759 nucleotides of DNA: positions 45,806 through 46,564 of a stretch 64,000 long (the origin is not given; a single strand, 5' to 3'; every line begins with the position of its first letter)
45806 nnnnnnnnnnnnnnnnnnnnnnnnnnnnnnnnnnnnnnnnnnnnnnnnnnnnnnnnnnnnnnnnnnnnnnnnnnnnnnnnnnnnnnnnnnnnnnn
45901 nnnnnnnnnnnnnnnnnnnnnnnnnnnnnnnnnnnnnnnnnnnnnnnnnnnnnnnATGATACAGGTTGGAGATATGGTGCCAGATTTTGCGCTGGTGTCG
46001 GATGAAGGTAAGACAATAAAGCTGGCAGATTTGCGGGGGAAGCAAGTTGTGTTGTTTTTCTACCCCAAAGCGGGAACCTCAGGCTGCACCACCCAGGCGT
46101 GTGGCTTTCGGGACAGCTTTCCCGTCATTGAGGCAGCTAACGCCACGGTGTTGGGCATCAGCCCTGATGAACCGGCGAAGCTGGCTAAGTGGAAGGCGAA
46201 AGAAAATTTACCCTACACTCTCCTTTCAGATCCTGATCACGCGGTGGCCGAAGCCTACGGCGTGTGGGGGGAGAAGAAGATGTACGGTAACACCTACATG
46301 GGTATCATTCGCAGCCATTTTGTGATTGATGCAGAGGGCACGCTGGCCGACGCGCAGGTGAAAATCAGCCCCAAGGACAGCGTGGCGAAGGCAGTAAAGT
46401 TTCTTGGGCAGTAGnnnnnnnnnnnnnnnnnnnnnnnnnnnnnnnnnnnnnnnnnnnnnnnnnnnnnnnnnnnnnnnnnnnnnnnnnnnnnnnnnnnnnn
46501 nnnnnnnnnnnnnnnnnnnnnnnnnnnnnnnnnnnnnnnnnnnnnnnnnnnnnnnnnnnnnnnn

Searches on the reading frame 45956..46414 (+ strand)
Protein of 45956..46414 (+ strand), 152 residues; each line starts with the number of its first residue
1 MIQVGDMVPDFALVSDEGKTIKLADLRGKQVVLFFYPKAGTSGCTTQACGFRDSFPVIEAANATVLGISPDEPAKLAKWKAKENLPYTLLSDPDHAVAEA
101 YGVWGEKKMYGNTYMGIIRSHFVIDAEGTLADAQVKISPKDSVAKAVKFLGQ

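Call 93: search_protein_families(library=pfam, proteins=[window:45956-46414:+], max_evalue=0.001)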
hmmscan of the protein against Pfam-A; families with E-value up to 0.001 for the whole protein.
window:45956-46414:+ (152 aa): 2 families
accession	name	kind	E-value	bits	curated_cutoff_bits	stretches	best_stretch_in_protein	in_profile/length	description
PF00578.27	AhpC-TSA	-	3.1e-41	140.6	26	1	4-131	1-122/124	AhpC/TSA family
PF08534.16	Redoxin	-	4.2e-23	82.2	26.6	1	3-146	1-146/148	Redoxin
